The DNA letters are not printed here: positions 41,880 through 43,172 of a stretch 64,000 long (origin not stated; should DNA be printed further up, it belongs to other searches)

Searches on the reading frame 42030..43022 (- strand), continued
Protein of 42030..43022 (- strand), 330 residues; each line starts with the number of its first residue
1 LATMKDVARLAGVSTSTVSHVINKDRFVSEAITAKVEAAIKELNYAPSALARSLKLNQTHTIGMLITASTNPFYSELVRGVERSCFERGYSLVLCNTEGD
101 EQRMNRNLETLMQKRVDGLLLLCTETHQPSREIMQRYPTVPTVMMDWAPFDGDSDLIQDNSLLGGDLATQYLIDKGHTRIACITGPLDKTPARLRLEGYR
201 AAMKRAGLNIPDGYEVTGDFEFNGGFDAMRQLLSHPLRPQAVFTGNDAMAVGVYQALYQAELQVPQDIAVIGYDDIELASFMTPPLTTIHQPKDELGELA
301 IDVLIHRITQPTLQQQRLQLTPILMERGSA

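Call 48: find_homologous_proteins(query=window:42030-43022:-, max_evalue=1e-60)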
Query window:42030-43022:- (330 aa): 3839 proteins with E <= 1e-60 among 8000 candidates; the best 120 are listed.
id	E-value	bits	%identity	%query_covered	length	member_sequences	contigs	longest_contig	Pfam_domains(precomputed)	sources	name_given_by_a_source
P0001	2.4e-215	732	99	100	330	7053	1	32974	PF13377.13,PF00532.28,PF00356.28,PF13407.13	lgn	-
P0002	6.4e-211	717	100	98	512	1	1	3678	PF13377.13,PF00532.28,PF08543.18,PF00356.28,PF13407.13,PF00294.30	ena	-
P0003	7.5e-196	668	99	91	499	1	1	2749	PF13377.13,PF00532.28,PF00356.28,PF13407.13,PF00132.31,PF25087.2,PF25084.2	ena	-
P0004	1.7e-195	666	90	100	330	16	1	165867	PF13377.13,PF00532.28,PF00356.28,PF13407.13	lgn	-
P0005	3.7e-195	665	94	100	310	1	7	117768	PF13377.13,PF00532.28,PF00356.28,PF13407.13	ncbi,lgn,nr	ncbi:TPA: ribose operon transcriptional repressor RbsR [Escherichia coli]|nr:ribose operon transcrip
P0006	6.1e-195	665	94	100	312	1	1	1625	PF13377.13,PF00532.28,PF00356.28,PF13407.13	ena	-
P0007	1.4e-194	663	88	100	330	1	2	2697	PF13377.13,PF00532.28,PF00356.28,PF13407.13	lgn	-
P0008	2.7e-194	662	88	100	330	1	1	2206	PF13377.13,PF00532.28,PF00356.28,PF13407.13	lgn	-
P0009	6.9e-194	661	94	100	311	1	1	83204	PF13377.13,PF00532.28,PF00356.28,PF13407.13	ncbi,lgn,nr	ncbi:TPA: ribose operon transcriptional repressor RbsR [Escherichia coli]|nr:ribose operon transcrip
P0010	7.6e-194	661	94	100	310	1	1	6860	PF13377.13,PF00532.28,PF00356.28,PF13407.13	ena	-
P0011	1.5e-193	660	89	100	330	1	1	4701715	PF13377.13,PF00532.28,PF00356.28,PF13407.13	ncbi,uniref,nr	ncbi:ribose operon transcriptional repressor RbsR [Enterobacter asburiae]|uniref:ribose operon trans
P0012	1.5e-193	660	89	100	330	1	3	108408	PF13377.13,PF00532.28,PF00356.28,PF13407.13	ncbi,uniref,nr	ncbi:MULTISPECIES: ribose operon transcriptional repressor RbsR [Enterobacter]|uniref:ribose operon 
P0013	2.6e-193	659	90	99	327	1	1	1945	PF13377.13,PF00532.28,PF00356.28,PF13407.13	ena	-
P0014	2.6e-193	659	88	100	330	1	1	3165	PF13377.13,PF00532.28,PF00356.28,PF13407.13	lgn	-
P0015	3.5e-193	659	94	100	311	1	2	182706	PF13377.13,PF00532.28,PF00356.28,PF13407.13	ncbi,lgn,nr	ncbi:TPA: ribose operon transcriptional repressor RbsR [Escherichia coli]|nr:transcriptional repress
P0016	6.8e-193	658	94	100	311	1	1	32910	PF13377.13,PF00532.28,PF00356.28,PF13407.13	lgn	-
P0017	8.7e-193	658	89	100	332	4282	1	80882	PF13377.13,PF00532.28,PF00356.28,PF13407.13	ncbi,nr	ncbi:TPA: ribose operon transcriptional repressor RbsR [Salmonella enterica subsp. enterica serovar 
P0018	1.1e-192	657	88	100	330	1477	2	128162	PF13377.13,PF00532.28,PF00356.28,PF13407.13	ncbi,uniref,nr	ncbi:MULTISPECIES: ribose operon transcriptional repressor RbsR [Enterobacter cloacae complex]|unire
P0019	2.0e-192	656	92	100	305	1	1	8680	PF13377.13,PF00532.28,PF00356.28,PF13407.13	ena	-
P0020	2.3e-192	656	89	99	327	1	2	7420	PF13377.13,PF00532.28,PF00356.28,PF13407.13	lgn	-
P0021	4.0e-192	655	87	100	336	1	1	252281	PF13377.13,PF00532.28,PF00356.28,PF13407.13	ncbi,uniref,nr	ncbi:ribose operon transcriptional repressor RbsR [Lelliottia amnigena]|uniref:ribose operon transcr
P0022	5.5e-192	655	92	100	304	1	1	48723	PF13377.13,PF00532.28,PF00356.28,PF13407.13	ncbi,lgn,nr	ncbi:TPA: substrate-binding domain-containing protein [Escherichia coli]|nr:substrate-binding domain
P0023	6.3e-192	655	89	99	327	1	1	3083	PF13377.13,PF00532.28,PF00356.28,PF13407.13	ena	-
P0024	9.8e-192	654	88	100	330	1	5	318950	PF13377.13,PF00532.28,PF00356.28,PF13407.13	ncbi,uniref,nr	ncbi:ribose operon transcriptional repressor RbsR [Enterobacter hormaechei]|uniref:ribose operon tra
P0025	1.2e-191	654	89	99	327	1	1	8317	PF13377.13,PF00532.28,PF00356.28,PF13407.13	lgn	-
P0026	1.2e-191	654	89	99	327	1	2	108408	PF13377.13,PF00532.28,PF00356.28,PF13407.13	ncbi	-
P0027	1.3e-191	654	88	100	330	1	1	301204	PF13377.13,PF00532.28,PF00356.28,PF13407.13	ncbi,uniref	ncbi:ribose operon transcriptional repressor RbsR [Enterobacter hormaechei]|uniref:ribose operon tra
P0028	7.0e-191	651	88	100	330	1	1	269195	PF13377.13,PF00532.28,PF00356.28,PF13407.13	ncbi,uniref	ncbi:ribose operon transcriptional repressor RbsR [Leclercia sp.]|uniref:ribose operon transcription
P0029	1.2e-190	651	88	99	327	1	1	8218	PF13377.13,PF00532.28,PF00356.28,PF13407.13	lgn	-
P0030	1.7e-190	650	88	99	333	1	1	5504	PF13377.13,PF00532.28,PF00356.28,PF13407.13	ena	-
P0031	2.2e-190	650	88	99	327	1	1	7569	PF13377.13,PF00532.28,PF00356.28,PF13407.13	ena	-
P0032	2.3e-190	650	88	99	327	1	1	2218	PF13377.13,PF00532.28,PF00356.28,PF13407.13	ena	-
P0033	3.2e-190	649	87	99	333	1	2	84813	PF13377.13,PF00532.28,PF00356.28,PF13407.13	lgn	-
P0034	3.5e-190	649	88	100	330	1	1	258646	PF13377.13,PF00532.28,PF00356.28,PF13407.13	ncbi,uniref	ncbi:ribose operon transcriptional repressor RbsR [Leclercia sp. AS011]|uniref:ribose operon transcr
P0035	5.8e-190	648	92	100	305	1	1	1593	PF13377.13,PF00532.28,PF00356.28,PF13407.13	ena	-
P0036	6.5e-190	648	88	100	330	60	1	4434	PF13377.13,PF00532.28,PF00356.28,PF13407.13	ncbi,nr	ncbi:MAG TPA: transcriptional regulator RbsR [Leclercia sp.]|nr:transcriptional regulator RbsR [Lecl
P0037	6.6e-190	648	88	100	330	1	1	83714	PF13377.13,PF00532.28,PF00356.28,PF13407.13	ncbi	ncbi:ribose operon transcriptional repressor RbsR [Enterobacter hormaechei]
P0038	6.6e-190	648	88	100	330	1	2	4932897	PF13377.13,PF00532.28,PF00356.28,PF13407.13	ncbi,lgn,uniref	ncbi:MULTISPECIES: ribose operon transcriptional repressor RbsR [Leclercia]|uniref:ribose operon tra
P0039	7.1e-190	648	92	100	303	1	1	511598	PF13377.13,PF00532.28,PF00356.28,PF13407.13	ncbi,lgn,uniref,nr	ncbi:ribose operon repressor [Escherichia coli]|uniref:substrate-binding domain-containing protein n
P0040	7.8e-190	648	87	99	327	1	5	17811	PF13377.13,PF00532.28,PF00356.28,PF13407.13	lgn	-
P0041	7.8e-190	648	89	100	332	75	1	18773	PF13377.13,PF00532.28,PF00356.28,PF13407.13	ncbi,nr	ncbi:ribose operon transcriptional repressor RbsR [Salmonella enterica]|nr:ribose operon transcripti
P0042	1.1e-189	647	87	99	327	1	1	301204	PF13377.13,PF00532.28,PF00356.28,PF13407.13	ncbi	-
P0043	1.1e-189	647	87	99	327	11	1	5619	PF13377.13,PF00532.28,PF00356.28,PF13407.13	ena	-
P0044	1.1e-189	647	87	99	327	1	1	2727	PF13377.13,PF00532.28,PF00356.28,PF13407.13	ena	-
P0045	1.3e-189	647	88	100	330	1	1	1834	PF13377.13,PF00532.28,PF00356.28,PF13407.13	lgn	-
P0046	1.4e-189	647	87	99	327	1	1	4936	PF13377.13,PF00532.28,PF00356.28,PF13407.13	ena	-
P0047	4.0e-189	645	88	99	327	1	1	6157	PF13377.13,PF00532.28,PF00356.28,PF13407.13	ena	-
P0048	5.5e-189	645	88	100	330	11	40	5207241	PF13377.13,PF00532.28,PF00356.28,PF13407.13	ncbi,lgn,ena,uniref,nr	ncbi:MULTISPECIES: ribose operon transcriptional repressor RbsR [Enterobacteriaceae]|uniref:ribose o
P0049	5.6e-189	645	88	99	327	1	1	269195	PF13377.13,PF00532.28,PF00356.28,PF13407.13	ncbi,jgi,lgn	-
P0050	7.9e-189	645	88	100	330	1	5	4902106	PF13377.13,PF00532.28,PF00356.28,PF13407.13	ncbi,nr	ncbi:ribose operon transcriptional repressor RbsR [Kosakonia sacchari]|nr:ribose operon transcriptio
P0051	7.9e-189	645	88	100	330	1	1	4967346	PF13377.13,PF00532.28,PF00356.28,PF13407.13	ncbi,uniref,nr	ncbi:ribose operon transcriptional repressor RbsR [Kosakonia sacchari]|uniref:Ribose operon represso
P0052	8.0e-189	645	88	99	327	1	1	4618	PF13377.13,PF00532.28,PF00356.28,PF13407.13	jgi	-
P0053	1.1e-188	644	88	100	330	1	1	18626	PF13377.13,PF00532.28,PF00356.28,PF13407.13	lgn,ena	-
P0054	1.1e-188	644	88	100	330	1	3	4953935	PF13377.13,PF00532.28,PF00356.28,PF13407.13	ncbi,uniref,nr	ncbi:ribose operon transcriptional repressor RbsR [Kosakonia pseudosacchari]|uniref:ribose operon tr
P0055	1.3e-188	644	92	100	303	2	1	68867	PF13377.13,PF00532.28,PF00356.28,PF13407.13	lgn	-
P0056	1.4e-188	644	87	99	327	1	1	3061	PF13377.13,PF00532.28,PF00356.28,PF13407.13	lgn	-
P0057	1.4e-188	644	87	99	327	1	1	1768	PF13377.13,PF00532.28,PF00356.28,PF13407.13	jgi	jgi:LacI family transcriptional regulator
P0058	1.4e-188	644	87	99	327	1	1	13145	PF13377.13,PF00532.28,PF00356.28,PF13407.13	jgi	jgi:LacI family transcriptional regulator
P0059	1.5e-188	644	87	100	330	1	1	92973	PF13377.13,PF00532.28,PF00356.28,PF13407.13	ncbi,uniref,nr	ncbi:ribose operon transcriptional repressor RbsR [Kosakonia sp.]|uniref:ribose operon transcription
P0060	1.9e-188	643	92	100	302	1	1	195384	PF13377.13,PF00532.28,PF00356.28,PF13407.13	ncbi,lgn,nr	ncbi:TPA: substrate-binding domain-containing protein [Escherichia coli O146]|nr:substrate-binding d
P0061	2.1e-188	643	87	100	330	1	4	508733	PF13377.13,PF00532.28,PF00356.28,PF13407.13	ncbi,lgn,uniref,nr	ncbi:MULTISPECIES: ribose operon transcriptional repressor RbsR [Kosakonia]|uniref:Ribose operon rep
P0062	2.1e-188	643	87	100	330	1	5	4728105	PF13377.13,PF00532.28,PF00356.28,PF13407.13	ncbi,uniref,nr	ncbi:ribose operon transcriptional repressor RbsR [Kosakonia sp. YIM B13605]|uniref:ribose operon tr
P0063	2.1e-188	643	87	100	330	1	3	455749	PF13377.13,PF00532.28,PF00356.28,PF13407.13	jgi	-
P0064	2.8e-188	643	88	99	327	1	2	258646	PF13377.13,PF00532.28,PF00356.28,PF13407.13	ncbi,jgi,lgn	jgi:LacI family transcriptional regulator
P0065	3.4e-188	642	87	99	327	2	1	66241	PF13377.13,PF00532.28,PF00356.28,PF13407.13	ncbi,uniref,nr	ncbi:ribose operon transcriptional repressor RbsR [Enterobacter sp. Bisph1]|uniref:ribose operon tra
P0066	3.7e-188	642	90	97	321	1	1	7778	PF13377.13,PF00532.28,PF00356.28,PF13407.13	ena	-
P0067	5.0e-188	642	87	99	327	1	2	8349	PF13377.13,PF00532.28,PF00356.28,PF13407.13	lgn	-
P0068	5.2e-188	642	88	99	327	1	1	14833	PF13377.13,PF00532.28,PF00356.28,PF13407.13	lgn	-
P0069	5.3e-188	642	87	99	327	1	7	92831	PF13377.13,PF00532.28,PF00356.28,PF13407.13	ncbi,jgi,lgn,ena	-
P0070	5.4e-188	642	87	100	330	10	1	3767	PF13377.13,PF00532.28,PF00356.28,PF13407.13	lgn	-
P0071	8.1e-188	641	86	100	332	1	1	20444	PF13377.13,PF00532.28,PF00356.28,PF13407.13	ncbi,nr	ncbi:MAG: ribose operon transcriptional repressor RbsR [Enterobacteriaceae bacterium]|nr:ribose oper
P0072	8.2e-188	641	86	100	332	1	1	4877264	PF13377.13,PF00532.28,PF00356.28,PF13407.13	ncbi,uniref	ncbi:ribose operon transcriptional repressor RbsR [Superficieibacter sp. BNK-5]|uniref:ribose operon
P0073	1.0e-187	641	87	99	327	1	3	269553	PF13377.13,PF00532.28,PF00356.28,PF13407.13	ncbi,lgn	-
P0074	1.0e-187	641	87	99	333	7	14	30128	PF13377.13,PF00532.28,PF00356.28,PF13407.13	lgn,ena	-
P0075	1.0e-187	641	87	100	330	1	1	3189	PF13377.13,PF00532.28,PF00356.28,PF13407.13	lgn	-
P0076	1.0e-187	641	87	100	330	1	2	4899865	PF13377.13,PF00532.28,PF00356.28,PF13407.13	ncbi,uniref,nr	ncbi:ribose operon transcriptional repressor RbsR [Kosakonia pseudosacchari]|uniref:Ribose operon re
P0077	1.1e-187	641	86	100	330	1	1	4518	PF13377.13,PF00532.28,PF00356.28,PF13407.13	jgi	jgi:transcriptional regulator, LacI family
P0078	1.1e-187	641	86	100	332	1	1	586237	PF13377.13,PF00532.28,PF00356.28,PF13407.13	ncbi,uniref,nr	ncbi:ribose operon transcriptional repressor RbsR [Superficieibacter sp. 1612_C1]|uniref:ribose oper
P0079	1.9e-187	640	87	99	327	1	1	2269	PF13377.13,PF00532.28,PF00356.28,PF13407.13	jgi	-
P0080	2.0e-187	640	86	100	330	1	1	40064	PF13377.13,PF00532.28,PF00356.28,PF13407.13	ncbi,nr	ncbi:TPA: ribose operon transcriptional repressor RbsR [Kluyvera cryocrescens]|nr:ribose operon tran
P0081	2.6e-187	640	87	100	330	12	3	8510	PF13377.13,PF00532.28,PF00356.28,PF13407.13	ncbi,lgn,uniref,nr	ncbi:ribose operon transcriptional repressor RbsR [Enterobacter sp. ENT03]|uniref:ribose operon tran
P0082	2.7e-187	640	87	100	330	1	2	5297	PF13377.13,PF00532.28,PF00356.28,PF13407.13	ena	-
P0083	3.0e-187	639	86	100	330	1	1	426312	PF13377.13,PF00532.28,PF00356.28,PF13407.13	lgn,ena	-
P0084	3.8e-187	639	87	100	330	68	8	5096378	PF13377.13,PF00532.28,PF00356.28,PF13407.13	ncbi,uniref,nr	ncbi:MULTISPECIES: ribose operon transcriptional repressor RbsR [Kluyvera]|uniref:Ribose operon repr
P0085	3.9e-187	639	86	100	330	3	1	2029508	PF13377.13,PF00532.28,PF00356.28,PF13407.13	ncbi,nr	ncbi:transcriptional regulator RbsR [Enterobacteriaceae bacterium 89]|nr:transcriptional regulator R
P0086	4.1e-187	639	86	100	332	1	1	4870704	PF13377.13,PF00532.28,PF00356.28,PF13407.13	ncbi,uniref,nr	ncbi:ribose operon transcriptional repressor RbsR [Superficieibacter sp. HKU1]|uniref:ribose operon 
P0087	4.2e-187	639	88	99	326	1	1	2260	PF13377.13,PF00532.28,PF00356.28,PF13407.13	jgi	-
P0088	4.9e-187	639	87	99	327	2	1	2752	PF13377.13,PF00532.28,PF00356.28,PF13407.13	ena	-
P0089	6.3e-187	638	87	99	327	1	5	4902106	PF13377.13,PF00532.28,PF00356.28,PF13407.13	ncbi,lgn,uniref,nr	ncbi:transcriptional regulator RbsR [Kosakonia sacchari]|uniref:Ribose operon repressor n=2 Tax=Kosa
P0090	6.3e-187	638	87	99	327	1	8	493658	PF13377.13,PF00532.28,PF00356.28,PF13407.13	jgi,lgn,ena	-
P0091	6.9e-187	638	87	99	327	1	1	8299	PF13377.13,PF00532.28,PF00356.28,PF13407.13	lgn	-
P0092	8.7e-187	638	87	99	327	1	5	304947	PF13377.13,PF00532.28,PF00356.28,PF13407.13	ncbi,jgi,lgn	-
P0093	8.8e-187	638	87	99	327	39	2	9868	PF13377.13,PF00532.28,PF00356.28,PF13407.13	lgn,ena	-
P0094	9.6e-187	638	86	100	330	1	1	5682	PF13377.13,PF00532.28,PF00356.28,PF13407.13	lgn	-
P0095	9.6e-187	638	87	100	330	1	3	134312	PF13377.13,PF00532.28,PF00356.28,PF13407.13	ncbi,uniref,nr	ncbi:ribose operon transcriptional repressor RbsR [Phytobacter diazotrophicus]|uniref:ribose operon 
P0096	1.2e-186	637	87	99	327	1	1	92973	PF13377.13,PF00532.28,PF00356.28,PF13407.13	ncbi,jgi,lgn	-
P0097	1.4e-186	637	86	100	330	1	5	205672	PF13377.13,PF00532.28,PF00356.28,PF13407.13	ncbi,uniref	ncbi:ribose operon transcriptional repressor RbsR [Kluyvera cryocrescens]|uniref:ribose operon trans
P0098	1.4e-186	637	86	100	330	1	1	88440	PF13377.13,PF00532.28,PF00356.28,PF13407.13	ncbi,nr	ncbi:TPA: ribose operon transcriptional repressor RbsR [Kluyvera ascorbata]|nr:ribose operon transcr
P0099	1.4e-186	637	86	100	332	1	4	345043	PF13377.13,PF00532.28,PF00356.28,PF13407.13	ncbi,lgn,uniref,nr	ncbi:ribose operon transcriptional repressor RbsR [Superficieibacter sp.]|uniref:ribose operon trans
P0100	1.6e-186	637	87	99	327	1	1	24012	PF13377.13,PF00532.28,PF00356.28,PF13407.13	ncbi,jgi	-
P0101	1.7e-186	637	86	99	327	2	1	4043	PF13377.13,PF00532.28,PF00356.28,PF13407.13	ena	-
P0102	1.8e-186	637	87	100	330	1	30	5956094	PF13377.13,PF00532.28,PF00356.28,PF13407.13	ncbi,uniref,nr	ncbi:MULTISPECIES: ribose operon transcriptional repressor RbsR [Enterobacteriaceae]|uniref:Ribose o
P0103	1.8e-186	637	86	100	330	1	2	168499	PF13377.13,PF00532.28,PF00356.28,PF13407.13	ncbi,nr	ncbi:ribose operon transcriptional repressor RbsR [Trabulsiella odontotermitis]|nr:ribose operon tra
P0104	2.5e-186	636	86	100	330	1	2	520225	PF13377.13,PF00532.28,PF00356.28,PF13407.13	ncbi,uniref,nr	ncbi:ribose operon transcriptional repressor RbsR [Escherichia coli]|uniref:Ribose operon repressor 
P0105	3.4e-186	636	86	99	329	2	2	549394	PF13377.13,PF00532.28,PF00356.28,PF13407.13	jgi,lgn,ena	-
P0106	3.4e-186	636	86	99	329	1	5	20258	PF13377.13,PF00532.28,PF00356.28,PF13407.13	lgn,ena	-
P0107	3.5e-186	636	86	100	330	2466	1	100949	PF13377.13,PF00532.28,PF00356.28,PF13407.13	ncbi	ncbi:TPA: ribose operon transcriptional repressor RbsR [Klebsiella pneumoniae]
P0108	4.2e-186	636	87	99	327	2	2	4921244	PF13377.13,PF00532.28,PF00356.28,PF13407.13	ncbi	ncbi:ribose operon transcriptional repressor RbsR [Kosakonia sp. BK9b]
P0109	4.3e-186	636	87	99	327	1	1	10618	PF13377.13,PF00532.28,PF00356.28,PF13407.13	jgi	jgi:LacI family transcriptional regulator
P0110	4.7e-186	635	86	99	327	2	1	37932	PF13377.13,PF00532.28,PF00356.28,PF13407.13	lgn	-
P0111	4.9e-186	635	86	100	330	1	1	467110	PF13377.13,PF00532.28,PF00356.28,PF13407.13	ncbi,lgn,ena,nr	nr:ribose operon transcriptional repressor RbsR [uncultured Enterobacter sp.]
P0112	5.1e-186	635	86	100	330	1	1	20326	PF13377.13,PF00532.28,PF00356.28,PF13407.13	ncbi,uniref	ncbi:MAG: ribose operon transcriptional repressor RbsR [Scandinavium sp.]|uniref:ribose operon trans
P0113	6.4e-186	635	86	99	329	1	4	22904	PF13377.13,PF00532.28,PF00356.28,PF13407.13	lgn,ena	-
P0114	6.6e-186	635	86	100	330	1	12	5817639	PF13377.13,PF00532.28,PF00356.28,PF13407.13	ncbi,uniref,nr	ncbi:ribose operon transcriptional repressor RbsR [Kosakonia radicincitans]|uniref:ribose operon tra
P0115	6.6e-186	635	86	100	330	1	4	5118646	PF13377.13,PF00532.28,PF00356.28,PF13407.13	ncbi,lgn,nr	ncbi:DNA-binding transcriptional repressor of ribose metabolism [Enterobacter sp. FY-07]|nr:DNA-bind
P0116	6.7e-186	635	86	100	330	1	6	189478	PF13377.13,PF00532.28,PF00356.28,PF13407.13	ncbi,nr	ncbi:UNVERIFIED_ORG: LacI family transcriptional regulator [Kosakonia oryzae]|nr:ribose operon trans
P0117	8.2e-186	635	87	99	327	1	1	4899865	PF13377.13,PF00532.28,PF00356.28,PF13407.13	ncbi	-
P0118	8.9e-186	635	86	99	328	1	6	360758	PF13377.13,PF00532.28,PF00356.28,PF13407.13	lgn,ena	-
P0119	9.0e-186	634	86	99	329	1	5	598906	PF13377.13,PF00532.28,PF00356.28,PF13407.13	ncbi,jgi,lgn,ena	-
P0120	9.1e-186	634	86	100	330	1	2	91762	PF13377.13,PF00532.28,PF00356.28,PF13407.13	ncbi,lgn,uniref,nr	ncbi:LacI family transcriptional regulator [Kosakonia oryzendophytica]|uniref:Ribose operon represso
